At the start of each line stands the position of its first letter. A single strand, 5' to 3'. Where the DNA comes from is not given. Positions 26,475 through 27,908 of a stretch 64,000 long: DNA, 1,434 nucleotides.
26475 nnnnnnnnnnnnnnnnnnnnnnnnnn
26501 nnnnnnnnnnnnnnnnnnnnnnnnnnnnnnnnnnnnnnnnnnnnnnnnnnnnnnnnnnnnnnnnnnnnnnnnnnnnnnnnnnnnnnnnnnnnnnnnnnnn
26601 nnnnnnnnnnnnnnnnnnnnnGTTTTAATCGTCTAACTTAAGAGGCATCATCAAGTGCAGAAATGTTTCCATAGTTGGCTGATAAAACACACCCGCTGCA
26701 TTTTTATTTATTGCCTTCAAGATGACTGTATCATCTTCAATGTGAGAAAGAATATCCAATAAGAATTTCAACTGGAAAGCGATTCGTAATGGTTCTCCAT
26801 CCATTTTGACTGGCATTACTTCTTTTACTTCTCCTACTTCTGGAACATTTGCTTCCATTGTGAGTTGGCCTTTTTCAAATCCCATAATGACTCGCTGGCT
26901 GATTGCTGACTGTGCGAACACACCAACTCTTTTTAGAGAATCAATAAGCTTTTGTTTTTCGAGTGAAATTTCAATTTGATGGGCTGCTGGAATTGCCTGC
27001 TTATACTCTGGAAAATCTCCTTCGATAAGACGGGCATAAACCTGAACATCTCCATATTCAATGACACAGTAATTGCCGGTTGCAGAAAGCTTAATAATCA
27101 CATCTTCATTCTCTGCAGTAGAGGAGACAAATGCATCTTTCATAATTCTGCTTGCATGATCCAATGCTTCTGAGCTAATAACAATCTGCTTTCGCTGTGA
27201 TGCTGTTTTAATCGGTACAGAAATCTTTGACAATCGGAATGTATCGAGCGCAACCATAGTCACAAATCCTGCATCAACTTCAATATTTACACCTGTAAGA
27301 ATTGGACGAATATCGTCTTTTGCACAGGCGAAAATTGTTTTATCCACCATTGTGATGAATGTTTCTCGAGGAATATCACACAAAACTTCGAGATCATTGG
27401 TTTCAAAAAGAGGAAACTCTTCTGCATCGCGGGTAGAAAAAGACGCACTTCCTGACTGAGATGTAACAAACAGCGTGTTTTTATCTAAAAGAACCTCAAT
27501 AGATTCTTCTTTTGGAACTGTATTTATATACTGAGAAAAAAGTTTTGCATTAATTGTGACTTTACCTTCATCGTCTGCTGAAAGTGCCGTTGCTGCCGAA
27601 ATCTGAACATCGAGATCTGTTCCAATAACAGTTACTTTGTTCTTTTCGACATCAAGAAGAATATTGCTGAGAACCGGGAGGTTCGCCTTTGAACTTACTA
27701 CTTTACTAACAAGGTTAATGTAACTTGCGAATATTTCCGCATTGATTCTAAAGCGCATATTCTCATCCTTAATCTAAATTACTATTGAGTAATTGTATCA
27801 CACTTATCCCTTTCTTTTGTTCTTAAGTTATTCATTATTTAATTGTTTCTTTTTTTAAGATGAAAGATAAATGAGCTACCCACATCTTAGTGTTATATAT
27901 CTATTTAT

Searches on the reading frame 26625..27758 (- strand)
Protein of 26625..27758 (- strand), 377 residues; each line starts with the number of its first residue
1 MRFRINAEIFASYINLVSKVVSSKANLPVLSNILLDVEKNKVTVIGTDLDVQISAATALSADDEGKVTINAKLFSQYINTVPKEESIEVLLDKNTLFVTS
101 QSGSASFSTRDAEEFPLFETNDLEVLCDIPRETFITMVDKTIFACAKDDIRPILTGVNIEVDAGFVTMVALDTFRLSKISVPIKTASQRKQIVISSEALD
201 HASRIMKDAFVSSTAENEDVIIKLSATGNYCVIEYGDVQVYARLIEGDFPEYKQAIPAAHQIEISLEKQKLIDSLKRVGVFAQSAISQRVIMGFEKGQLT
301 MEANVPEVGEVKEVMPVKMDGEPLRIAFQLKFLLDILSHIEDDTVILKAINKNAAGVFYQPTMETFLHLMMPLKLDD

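Call 4: search_protein_families(library=ncbifam, proteins=[window:26625-27758:-])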
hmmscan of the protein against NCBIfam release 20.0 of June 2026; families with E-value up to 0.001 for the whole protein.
window:26625-27758:- (377 aa): 3 families
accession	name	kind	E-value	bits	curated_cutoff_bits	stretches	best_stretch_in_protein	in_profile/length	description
TIGR00663.1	dnan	equivalog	1e-70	238.6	137.65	1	1-375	1-367/367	DNA polymerase III subunit beta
NF004184.0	PRK05643.3-2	equivalog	1.1e-31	110.2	443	1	1-374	1-374/375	DNA polymerase III subunit beta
NF011508.0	PRK14946.1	equivalog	2.8e-20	72.8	513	1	1-347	1-339/366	DNA polymerase III subunit beta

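Call 15: find_related_loci(query=window:26625-27758:-, collection=genome_contigs, flank=10000)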
Query window:26625-27758:- (377 aa) in genome_contigs; peptide patterns used: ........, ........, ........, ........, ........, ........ (x = any residue, [..] = any of these).
113 stretches matched a pattern, but none encodes a relative of the query by tblastn (E <= 1e-3).

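Call 16: find_encoding_contigs(protein=window:26625-27758:-, flank=10000, max_places=10)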
Protein window:26625-27758:- (377 aa): 6 contigs read that carry it; 5 places shown.
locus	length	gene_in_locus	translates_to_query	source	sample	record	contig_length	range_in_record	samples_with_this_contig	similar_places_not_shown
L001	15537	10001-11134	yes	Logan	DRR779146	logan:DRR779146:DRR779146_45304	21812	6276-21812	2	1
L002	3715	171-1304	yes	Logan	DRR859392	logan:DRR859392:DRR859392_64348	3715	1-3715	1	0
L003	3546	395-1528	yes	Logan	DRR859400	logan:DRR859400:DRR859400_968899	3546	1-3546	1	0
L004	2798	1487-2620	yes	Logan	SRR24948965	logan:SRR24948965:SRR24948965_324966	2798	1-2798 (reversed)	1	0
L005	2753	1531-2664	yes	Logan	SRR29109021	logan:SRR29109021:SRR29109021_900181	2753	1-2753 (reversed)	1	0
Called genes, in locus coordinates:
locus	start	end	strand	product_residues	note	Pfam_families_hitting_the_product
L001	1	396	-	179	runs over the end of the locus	PF01668:SmpB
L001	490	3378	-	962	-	-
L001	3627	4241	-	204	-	-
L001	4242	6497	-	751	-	PF08486:SpoIID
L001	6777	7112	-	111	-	PF18895:T4SS_pilin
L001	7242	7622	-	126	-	PF18895:T4SS_pilin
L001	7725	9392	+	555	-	PF00133:tRNA-synt_1, PF09334:tRNA-synt_1g, PF01406:tRNA-synt_1e (weak), PF01921:tRNA-synt_1f, PF08264:Anticodon_1 (weak), PF19303:Anticodon_3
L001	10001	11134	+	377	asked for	PF00712:DNA_pol3_beta, PF02767:DNA_pol3_beta_2, PF02768:DNA_pol3_beta_3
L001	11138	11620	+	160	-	-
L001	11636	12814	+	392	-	PF00953:Glycos_transf_4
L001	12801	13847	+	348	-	PF01209:Ubie_methyltran (weak), PF13489:Methyltransf_23, PF08241:Methyltransf_11, PF08242:Methyltransf_12, PF13649:Methyltransf_25, PF13847:Methyltransf_31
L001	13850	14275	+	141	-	PF18895:T4SS_pilin (weak)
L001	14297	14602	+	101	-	PF18895:T4SS_pilin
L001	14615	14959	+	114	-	PF18895:T4SS_pilin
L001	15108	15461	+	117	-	PF09685:MamF_MmsF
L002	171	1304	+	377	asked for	PF00712:DNA_pol3_beta, PF02767:DNA_pol3_beta_2, PF02768:DNA_pol3_beta_3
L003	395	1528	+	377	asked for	PF00712:DNA_pol3_beta, PF02767:DNA_pol3_beta_2, PF02768:DNA_pol3_beta_3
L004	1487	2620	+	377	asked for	PF00712:DNA_pol3_beta, PF02767:DNA_pol3_beta_2, PF02768:DNA_pol3_beta_3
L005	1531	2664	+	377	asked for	PF00712:DNA_pol3_beta, PF02767:DNA_pol3_beta_2, PF02768:DNA_pol3_beta_3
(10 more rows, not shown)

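Call 17: find_homologous_proteins(query=window:26625-27758:-, max_evalue=1e-20)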
Query window:26625-27758:- (377 aa): 337 proteins with E <= 1e-20 among 4041 candidates; the best 120 are listed.
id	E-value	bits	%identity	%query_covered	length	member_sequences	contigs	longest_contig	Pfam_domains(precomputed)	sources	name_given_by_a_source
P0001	4.8e-236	801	100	100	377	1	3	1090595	PF00712.25,PF02768.21,PF02767.22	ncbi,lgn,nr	ncbi:MAG: DNA polymerase III subunit beta [Candidatus Dojkabacteria bacterium]|nr:MAG: DNA polymeras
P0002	1.7e-235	799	100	100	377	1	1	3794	PF00712.25,PF02768.21,PF02767.22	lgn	-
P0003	1.2e-225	766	94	100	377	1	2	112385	PF00712.25,PF02768.21,PF02767.22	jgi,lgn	jgi:DNA polymerase-3 subunit beta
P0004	3.4e-224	762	93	100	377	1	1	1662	PF00712.25,PF02768.21,PF02767.22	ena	-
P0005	8.1e-173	593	72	100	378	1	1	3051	PF00712.25,PF02768.21,PF02767.22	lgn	-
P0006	4.3e-150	518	62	100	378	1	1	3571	PF00712.25,PF02768.21,PF02767.22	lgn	-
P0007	3.7e-147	508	61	100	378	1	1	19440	PF00712.25,PF02768.21,PF02767.22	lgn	-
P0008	9.2e-147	507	62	100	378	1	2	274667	PF00712.25,PF02768.21,PF02767.22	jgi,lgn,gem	-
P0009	8.8e-146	504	61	100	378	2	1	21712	PF00712.25,PF02768.21,PF02767.22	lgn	-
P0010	2.0e-142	493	59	100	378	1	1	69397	PF00712.25,PF02768.21,PF02767.22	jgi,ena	-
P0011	1.4e-136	474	56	100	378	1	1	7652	PF00712.25,PF02768.21,PF02767.22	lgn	-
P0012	1.4e-134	467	56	100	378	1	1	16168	PF00712.25,PF02768.21,PF02767.22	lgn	-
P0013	3.5e-133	462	54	100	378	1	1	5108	PF00712.25,PF02768.21,PF02767.22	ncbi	-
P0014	2.0e-132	460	54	100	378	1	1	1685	PF00712.25,PF02768.21,PF02767.22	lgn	-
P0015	9.8e-132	458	53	100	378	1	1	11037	PF00712.25,PF02768.21,PF02767.22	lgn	-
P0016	1.6e-130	454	53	100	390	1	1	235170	PF00712.25,PF02768.21,PF02767.22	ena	-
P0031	8.7e-123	428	51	100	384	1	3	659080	PF00712.25,PF02768.21,PF02767.22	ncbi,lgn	-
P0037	1.3e-97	346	42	100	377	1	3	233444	PF00712.25,PF02768.21,PF02767.22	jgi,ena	-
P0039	1.0e-91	326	45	100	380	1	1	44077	PF00712.25,PF02768.21,PF02767.22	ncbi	-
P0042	9.3e-75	270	34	99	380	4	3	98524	PF00712.25,PF02768.21,PF02767.22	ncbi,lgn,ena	-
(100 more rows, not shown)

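Call 18: find_encoding_contigs(protein=P0003, flank=10000, max_places=1)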
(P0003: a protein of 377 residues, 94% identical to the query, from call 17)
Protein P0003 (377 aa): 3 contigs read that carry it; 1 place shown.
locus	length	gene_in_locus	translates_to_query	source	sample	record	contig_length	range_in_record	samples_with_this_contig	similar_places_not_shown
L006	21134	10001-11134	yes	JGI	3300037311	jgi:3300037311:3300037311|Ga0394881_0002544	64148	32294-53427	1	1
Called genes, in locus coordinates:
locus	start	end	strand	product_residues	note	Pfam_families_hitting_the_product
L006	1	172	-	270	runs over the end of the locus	-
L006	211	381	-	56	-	-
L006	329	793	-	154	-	PF01668:SmpB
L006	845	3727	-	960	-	-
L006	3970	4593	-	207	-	-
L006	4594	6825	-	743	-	PF08486:SpoIID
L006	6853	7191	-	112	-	-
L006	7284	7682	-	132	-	PF18895:T4SS_pilin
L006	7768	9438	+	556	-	PF00133:tRNA-synt_1, PF09334:tRNA-synt_1g, PF01921:tRNA-synt_1f, PF01406:tRNA-synt_1e (weak), PF08264:Anticodon_1, PF19303:Anticodon_3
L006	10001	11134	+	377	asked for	PF00712:DNA_pol3_beta, PF02767:DNA_pol3_beta_2, PF02768:DNA_pol3_beta_3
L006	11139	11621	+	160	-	-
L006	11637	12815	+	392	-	PF00953:Glycos_transf_4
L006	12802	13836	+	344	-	PF13489:Methyltransf_23, PF01209:Ubie_methyltran (faint), PF13847:Methyltransf_31, PF08241:Methyltransf_11, PF08242:Methyltransf_12, PF13649:Methyltransf_25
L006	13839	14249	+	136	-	PF18895:T4SS_pilin (weak)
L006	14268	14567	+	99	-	PF18895:T4SS_pilin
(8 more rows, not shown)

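Call 19: find_encoding_contigs(protein=P0008, flank=10000, max_places=1)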
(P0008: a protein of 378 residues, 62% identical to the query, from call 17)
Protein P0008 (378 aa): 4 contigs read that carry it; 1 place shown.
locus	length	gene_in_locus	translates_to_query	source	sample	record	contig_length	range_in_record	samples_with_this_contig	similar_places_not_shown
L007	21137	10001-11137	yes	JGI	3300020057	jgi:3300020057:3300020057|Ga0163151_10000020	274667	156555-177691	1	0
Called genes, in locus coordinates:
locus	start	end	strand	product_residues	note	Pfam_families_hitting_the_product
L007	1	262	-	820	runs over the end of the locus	PF26449:DUF8128, PF01935:DUF87 (weak), PF10412:TrwB_AAD_bind, PF02534:T4SS-DNA_transf (weak), PF12696:TraG-D_C (weak)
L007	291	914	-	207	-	-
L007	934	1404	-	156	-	PF01668:SmpB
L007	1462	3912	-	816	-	-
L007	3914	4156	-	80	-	-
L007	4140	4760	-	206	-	-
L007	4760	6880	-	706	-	PF08486:SpoIID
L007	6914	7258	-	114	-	-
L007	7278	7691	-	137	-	PF18895:T4SS_pilin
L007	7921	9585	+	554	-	PF00133:tRNA-synt_1, PF01406:tRNA-synt_1e (weak), PF09334:tRNA-synt_1g, PF00133:tRNA-synt_1 (weak), PF01406:tRNA-synt_1e (weak), PF01921:tRNA-synt_1f (weak), PF08264:Anticodon_1 (weak), PF19303:Anticodon_3 (faint)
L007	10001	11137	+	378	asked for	PF00712:DNA_pol3_beta, PF02767:DNA_pol3_beta_2, PF02768:DNA_pol3_beta_3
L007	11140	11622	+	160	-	-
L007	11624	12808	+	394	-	PF00953:Glycos_transf_4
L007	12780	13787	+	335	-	PF02353:CMAS (weak), PF01209:Ubie_methyltran (weak), PF13489:Methyltransf_23, PF08241:Methyltransf_11, PF08242:Methyltransf_12, PF13649:Methyltransf_25, PF13847:Methyltransf_31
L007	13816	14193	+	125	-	PF18895:T4SS_pilin (weak)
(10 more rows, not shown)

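Call 20: find_encoding_contigs(protein=P0016, flank=10000, max_places=1)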
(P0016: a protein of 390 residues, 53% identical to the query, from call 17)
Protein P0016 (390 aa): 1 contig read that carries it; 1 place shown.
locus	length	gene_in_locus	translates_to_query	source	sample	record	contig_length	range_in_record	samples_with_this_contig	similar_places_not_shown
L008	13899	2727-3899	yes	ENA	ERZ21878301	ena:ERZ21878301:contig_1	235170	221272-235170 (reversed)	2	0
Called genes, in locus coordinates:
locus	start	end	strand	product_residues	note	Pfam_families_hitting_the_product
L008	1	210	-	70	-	?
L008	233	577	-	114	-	PF18895:T4SS_pilin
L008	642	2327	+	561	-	PF00133:tRNA-synt_1, PF01406:tRNA-synt_1e (weak), PF09334:tRNA-synt_1g, PF01406:tRNA-synt_1e (weak), PF01921:tRNA-synt_1f (weak), PF19303:Anticodon_3 (weak)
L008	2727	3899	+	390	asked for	PF00712:DNA_pol3_beta, PF02767:DNA_pol3_beta_2, PF02768:DNA_pol3_beta_3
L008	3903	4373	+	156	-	-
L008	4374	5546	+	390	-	PF00953:Glycos_transf_4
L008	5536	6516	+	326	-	PF01209:Ubie_methyltran, PF13489:Methyltransf_23, PF13847:Methyltransf_31, PF08241:Methyltransf_11, PF08242:Methyltransf_12, PF13649:Methyltransf_25, PF21302:Zn_ribbon_RlmA (weak)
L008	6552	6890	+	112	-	PF18895:T4SS_pilin (weak)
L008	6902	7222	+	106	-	PF18895:T4SS_pilin (weak)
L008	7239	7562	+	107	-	PF18895:T4SS_pilin (weak)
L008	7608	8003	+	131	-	PF09685:MamF_MmsF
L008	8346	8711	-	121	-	-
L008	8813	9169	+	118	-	PF01592:NifU_N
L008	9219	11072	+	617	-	PF01807:Zn_ribbon_DnaG, PF08275:DNAG_N, PF13662:Toprim_4, PF01751:Toprim (faint), PF13155:Toprim_2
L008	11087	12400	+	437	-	PF03808:Glyco_tran_WecG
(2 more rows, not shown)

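Call 21: find_encoding_contigs(protein=P0031, flank=10000, max_places=1)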
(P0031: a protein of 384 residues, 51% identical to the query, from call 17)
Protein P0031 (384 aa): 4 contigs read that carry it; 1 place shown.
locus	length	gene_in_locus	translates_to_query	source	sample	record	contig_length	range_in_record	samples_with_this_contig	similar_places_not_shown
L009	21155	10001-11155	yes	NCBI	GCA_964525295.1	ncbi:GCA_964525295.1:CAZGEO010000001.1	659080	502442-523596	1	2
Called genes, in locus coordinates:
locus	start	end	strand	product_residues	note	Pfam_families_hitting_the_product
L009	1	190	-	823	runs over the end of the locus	PF26449:DUF8128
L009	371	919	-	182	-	-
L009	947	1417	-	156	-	PF01668:SmpB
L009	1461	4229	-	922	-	-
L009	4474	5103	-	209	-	-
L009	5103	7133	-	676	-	PF08486:SpoIID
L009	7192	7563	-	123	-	-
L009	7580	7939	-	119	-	PF18895:T4SS_pilin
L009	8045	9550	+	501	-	PF00133:tRNA-synt_1, PF01406:tRNA-synt_1e (faint), PF09334:tRNA-synt_1g, PF00133:tRNA-synt_1, PF08264:Anticodon_1 (weak)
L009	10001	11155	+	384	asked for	PF00712:DNA_pol3_beta, PF02767:DNA_pol3_beta_2, PF02768:DNA_pol3_beta_3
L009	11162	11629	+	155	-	-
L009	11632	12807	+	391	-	PF00953:Glycos_transf_4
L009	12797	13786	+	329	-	PF13489:Methyltransf_23 (weak), PF01209:Ubie_methyltran (weak), PF13847:Methyltransf_31 (weak), PF08241:Methyltransf_11, PF08242:Methyltransf_12, PF13649:Methyltransf_25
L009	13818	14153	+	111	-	PF18895:T4SS_pilin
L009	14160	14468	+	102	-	PF18895:T4SS_pilin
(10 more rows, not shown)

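Call 22: find_encoding_contigs(protein=P0037, flank=10000, max_places=1)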
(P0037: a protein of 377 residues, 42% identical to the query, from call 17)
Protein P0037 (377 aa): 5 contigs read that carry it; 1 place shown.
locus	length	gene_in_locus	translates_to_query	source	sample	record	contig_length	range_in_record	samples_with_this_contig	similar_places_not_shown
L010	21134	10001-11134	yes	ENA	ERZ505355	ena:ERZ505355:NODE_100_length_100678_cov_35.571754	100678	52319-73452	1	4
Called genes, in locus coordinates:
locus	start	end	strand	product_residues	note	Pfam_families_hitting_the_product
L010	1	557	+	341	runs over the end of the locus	PF01966:HD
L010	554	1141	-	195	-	PF03734:YkuD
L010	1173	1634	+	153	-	PF03449:GreA_GreB_N, PF01272:GreA_GreB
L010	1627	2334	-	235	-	-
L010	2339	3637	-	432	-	PF00188:CAP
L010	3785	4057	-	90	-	PF00216:Bac_DNA_binding, PF18291:HU-HIG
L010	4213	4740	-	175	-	PF14378:PAP2_3, PF01569:PAP2, PF14360:PAP2_C (weak)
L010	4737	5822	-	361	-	PF03979:Sigma70_r1_1, PF00140:Sigma70_r1_2, PF04542:Sigma70_r2, PF04539:Sigma70_r3, PF04545:Sigma70_r4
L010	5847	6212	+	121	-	-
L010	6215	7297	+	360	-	PF01702:TGT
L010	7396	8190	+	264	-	PF00733:Asn_synthase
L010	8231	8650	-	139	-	-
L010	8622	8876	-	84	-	-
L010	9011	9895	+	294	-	PF02899:Phage_int_SAM_1, PF13495:Phage_int_SAM_4, PF00589:Phage_integrase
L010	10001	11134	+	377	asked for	PF00712:DNA_pol3_beta, PF02767:DNA_pol3_beta_2, PF02768:DNA_pol3_beta_3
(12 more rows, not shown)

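Call 23: find_encoding_contigs(protein=P0042, flank=10000, max_places=1)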
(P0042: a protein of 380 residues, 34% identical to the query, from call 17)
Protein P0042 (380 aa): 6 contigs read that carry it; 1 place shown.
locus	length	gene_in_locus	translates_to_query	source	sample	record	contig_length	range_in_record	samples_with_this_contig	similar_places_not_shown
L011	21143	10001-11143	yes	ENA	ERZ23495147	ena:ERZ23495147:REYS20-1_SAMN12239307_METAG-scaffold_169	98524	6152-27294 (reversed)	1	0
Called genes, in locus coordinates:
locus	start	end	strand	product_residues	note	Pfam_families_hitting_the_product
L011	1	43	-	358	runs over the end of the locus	PF06559:DCD_N, PF22769:DCD, PF22569:DCD_C, PF22769:DCD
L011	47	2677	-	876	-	PF00133:tRNA-synt_1, PF01406:tRNA-synt_1e (faint), PF09334:tRNA-synt_1g, PF13603:tRNA-synt_1_2, PF00133:tRNA-synt_1, PF08264:Anticodon_1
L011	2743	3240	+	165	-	PF13419:HAD_2, PF00702:Hydrolase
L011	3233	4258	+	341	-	PF01933:CofD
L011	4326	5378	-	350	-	PF01209:Ubie_methyltran (weak), PF13489:Methyltransf_23, PF13847:Methyltransf_31, PF08241:Methyltransf_11, PF08242:Methyltransf_12, PF13649:Methyltransf_25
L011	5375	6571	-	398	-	PF00953:Glycos_transf_4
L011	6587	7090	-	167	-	PF00829:Ribosomal_L21p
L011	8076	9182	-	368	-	PF13207:AAA_17 (weak), PF00406:ADK (weak)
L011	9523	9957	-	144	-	PF01909:NTP_transf_2, PF18765:Polbeta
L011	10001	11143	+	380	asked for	PF00712:DNA_pol3_beta, PF02767:DNA_pol3_beta_2, PF02768:DNA_pol3_beta_3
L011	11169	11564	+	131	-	-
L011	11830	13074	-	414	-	PF05958:tRNA_U5-meth_tr, PF05175:MTS (weak), PF02475:TRM5-TYW2_MTfase, PF13847:Methyltransf_31 (weak)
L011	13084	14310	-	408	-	PF02812:ELFV_dehydrog_N, PF00208:ELFV_dehydrog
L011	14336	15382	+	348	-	-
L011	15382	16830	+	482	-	PF03023:MurJ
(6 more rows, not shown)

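Call 24: find_encoding_contigs(protein=P0039, flank=10000, max_places=1)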
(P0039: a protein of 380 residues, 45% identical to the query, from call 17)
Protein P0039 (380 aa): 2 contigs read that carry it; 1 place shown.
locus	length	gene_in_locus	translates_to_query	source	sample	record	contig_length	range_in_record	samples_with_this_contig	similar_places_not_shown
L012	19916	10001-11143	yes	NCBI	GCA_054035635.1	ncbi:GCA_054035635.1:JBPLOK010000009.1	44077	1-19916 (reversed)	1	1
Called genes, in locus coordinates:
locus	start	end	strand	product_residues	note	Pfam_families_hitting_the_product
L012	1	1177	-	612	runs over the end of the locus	PF01807:Zn_ribbon_DnaG, PF08275:DNAG_N, PF01751:Toprim, PF13155:Toprim_2, PF13662:Toprim_4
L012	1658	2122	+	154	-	PF01668:SmpB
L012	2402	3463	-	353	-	PF03734:YkuD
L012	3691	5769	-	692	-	PF08486:SpoIID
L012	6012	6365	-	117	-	PF18895:T4SS_pilin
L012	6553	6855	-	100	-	PF18895:T4SS_pilin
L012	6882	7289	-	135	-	PF18895:T4SS_pilin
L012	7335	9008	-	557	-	PF00133:tRNA-synt_1, PF09334:tRNA-synt_1g, PF01921:tRNA-synt_1f (weak), PF01406:tRNA-synt_1e, PF19303:Anticodon_3 (weak)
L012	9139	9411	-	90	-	-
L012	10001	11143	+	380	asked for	PF00712:DNA_pol3_beta, PF02767:DNA_pol3_beta_2, PF02768:DNA_pol3_beta_3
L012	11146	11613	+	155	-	-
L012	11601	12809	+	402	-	PF00953:Glycos_transf_4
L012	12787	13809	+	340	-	PF13489:Methyltransf_23, PF01209:Ubie_methyltran (weak), PF08241:Methyltransf_11, PF08242:Methyltransf_12, PF13649:Methyltransf_25, PF13847:Methyltransf_31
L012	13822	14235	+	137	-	PF18895:T4SS_pilin (weak)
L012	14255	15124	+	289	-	PF00483:NTP_transferase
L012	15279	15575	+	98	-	PF18895:T4SS_pilin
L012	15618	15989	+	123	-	PF18895:T4SS_pilin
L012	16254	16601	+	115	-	-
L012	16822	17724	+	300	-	-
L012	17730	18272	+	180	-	-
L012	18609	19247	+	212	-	-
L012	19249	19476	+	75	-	PF18901:DUF5657 (weak)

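Call 25: find_encoding_contigs(protein=P0010, flank=10000, max_places=1)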
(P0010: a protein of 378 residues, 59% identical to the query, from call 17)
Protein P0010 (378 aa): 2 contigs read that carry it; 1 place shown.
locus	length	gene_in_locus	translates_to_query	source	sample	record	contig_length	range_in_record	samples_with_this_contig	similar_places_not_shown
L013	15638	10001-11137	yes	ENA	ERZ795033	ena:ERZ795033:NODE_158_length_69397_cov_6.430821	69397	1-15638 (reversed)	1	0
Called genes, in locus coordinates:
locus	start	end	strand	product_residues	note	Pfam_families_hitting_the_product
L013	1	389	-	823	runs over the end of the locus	PF18895:T4SS_pilin (faint), PF26449:DUF8128, PF01935:DUF87 (weak), PF10412:TrwB_AAD_bind, PF02534:T4SS-DNA_transf (weak), PF12696:TraG-D_C (weak)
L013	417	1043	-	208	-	-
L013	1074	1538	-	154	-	PF01668:SmpB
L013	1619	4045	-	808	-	-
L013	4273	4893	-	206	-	-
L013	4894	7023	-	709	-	PF08486:SpoIID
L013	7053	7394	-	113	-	-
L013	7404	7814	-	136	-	PF18895:T4SS_pilin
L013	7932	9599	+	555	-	PF00133:tRNA-synt_1, PF01406:tRNA-synt_1e (weak), PF09334:tRNA-synt_1g, PF01406:tRNA-synt_1e (weak), PF01921:tRNA-synt_1f, PF19303:Anticodon_3 (faint)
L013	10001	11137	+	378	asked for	PF00712:DNA_pol3_beta, PF02767:DNA_pol3_beta_2, PF02768:DNA_pol3_beta_3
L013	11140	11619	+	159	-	-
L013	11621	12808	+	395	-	PF00953:Glycos_transf_4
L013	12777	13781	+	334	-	PF13489:Methyltransf_23, PF01209:Ubie_methyltran, PF13649:Methyltransf_25, PF13847:Methyltransf_31, PF08241:Methyltransf_11, PF08242:Methyltransf_12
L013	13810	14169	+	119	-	PF18895:T4SS_pilin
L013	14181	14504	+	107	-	PF18895:T4SS_pilin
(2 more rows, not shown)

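Call 39: find_related_loci(query=A2, collection=genome_contigs, flank=10000)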
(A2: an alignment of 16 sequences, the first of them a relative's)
Query A2 (377 aa) in genome_contigs; peptide patterns used: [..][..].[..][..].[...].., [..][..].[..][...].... (x = any residue, [..] = any of these).
423 stretches matched a pattern; 336 encode a relative of the query (tblastn E <= 1e-3); the best 80 are kept; 80 distinct loci.
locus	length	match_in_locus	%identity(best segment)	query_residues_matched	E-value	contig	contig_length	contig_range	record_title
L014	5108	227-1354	54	1-375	2e-138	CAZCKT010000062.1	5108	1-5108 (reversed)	MAG TPA_asm: uncultured Candidatus Saccharibacteria bacterium isolate SRP298887_co1_119 genome assembly, contig: NODE_20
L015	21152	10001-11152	51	1-377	4e-135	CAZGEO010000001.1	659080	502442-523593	MAG TPA_asm: uncultured Candidatus Saccharibacteria bacterium isolate binchicken_co37_83 genome assembly, contig: NODE_2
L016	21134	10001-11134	53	1-377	2e-134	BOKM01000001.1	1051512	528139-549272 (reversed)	Patescibacteria group bacterium BroJett019 DNA, sequence1, whole genome shotgun sequence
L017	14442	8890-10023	54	1-377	1e-133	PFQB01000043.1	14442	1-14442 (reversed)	MAG: Candidatus Dojkabacteria bacterium CG_4_10_14_0_2_um_filter_Dojkabacteria_WS6_41_15 isolate CG_4_10_14_0_2_um_filte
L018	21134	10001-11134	53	1-377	3e-132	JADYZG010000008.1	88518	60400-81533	MAG: bacterium isolate SJ560 c_000000378816, whole genome shotgun sequence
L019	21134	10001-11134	50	1-377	2e-127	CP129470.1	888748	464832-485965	MAG: Candidatus Dojkabacteria bacterium isolate cMAG.26 chromosome, complete genome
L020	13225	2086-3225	45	1-377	2e-109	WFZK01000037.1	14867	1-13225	MAG: Candidatus Dojkabacteria bacterium isolate S143_136 k151_46088, whole genome shotgun sequence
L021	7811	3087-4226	44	1-377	3e-105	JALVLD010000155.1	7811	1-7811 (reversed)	MAG: Candidatus Dojkabacteria bacterium isolate A1_metabat2_scaf2bin.260 A1_NODE_6693_length_7811_cov_2.213300, whole ge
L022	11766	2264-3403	34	1-375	2e-81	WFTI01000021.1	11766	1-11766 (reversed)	MAG: Candidatus Dojkabacteria bacterium isolate S139_149 k151_375113, whole genome shotgun sequence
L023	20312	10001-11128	34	1-377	4e-71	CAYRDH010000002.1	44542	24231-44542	MAG TPA_asm: uncultured Candidatus Saccharibacteria bacterium isolate SRP241341_co1_3 genome assembly, contig: NODE_1021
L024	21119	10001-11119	32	1-375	5e-71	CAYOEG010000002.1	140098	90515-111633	MAG TPA_asm: uncultured Candidatus Saccharibacteria bacterium isolate SRP294416_co1_479 genome assembly, contig: NODE_81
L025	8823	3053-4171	33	1-375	5e-71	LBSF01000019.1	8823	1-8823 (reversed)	MAG: candidate division WS6 bacterium GW2011_GWC2_36_7 US24_C0019, whole genome shotgun sequence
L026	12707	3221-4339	32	1-375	2e-70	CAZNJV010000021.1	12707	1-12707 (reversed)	MAG TPA_asm: uncultured Candidatus Saccharibacteria bacterium isolate SRP263991_co3_616 genome assembly, contig: NODE_62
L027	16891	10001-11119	32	1-375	3e-70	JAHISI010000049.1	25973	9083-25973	MAG: Patescibacteria group bacterium isolate MM_PC_MetaG.mb.168 MM_PC_MetaG.mb.168_k141_1099488, whole genome shotgun se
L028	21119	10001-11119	33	1-375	4e-70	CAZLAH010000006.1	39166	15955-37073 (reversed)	MAG TPA_asm: uncultured Candidatus Saccharibacteria bacterium isolate SRP192927_co2_210 genome assembly, contig: NODE_12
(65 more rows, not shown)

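Call 55: find_encoding_contigs(protein=P0006, flank=10000, max_places=2)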
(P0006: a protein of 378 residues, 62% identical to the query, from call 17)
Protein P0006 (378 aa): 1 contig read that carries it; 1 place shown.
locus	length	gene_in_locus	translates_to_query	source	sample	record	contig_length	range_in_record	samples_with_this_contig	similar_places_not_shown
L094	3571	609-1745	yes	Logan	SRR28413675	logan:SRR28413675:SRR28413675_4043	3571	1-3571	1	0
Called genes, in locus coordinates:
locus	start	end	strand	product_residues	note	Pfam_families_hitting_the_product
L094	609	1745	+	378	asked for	PF00712:DNA_pol3_beta, PF02767:DNA_pol3_beta_2, PF02768:DNA_pol3_beta_3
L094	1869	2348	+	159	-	-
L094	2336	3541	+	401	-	PF00953:Glycos_transf_4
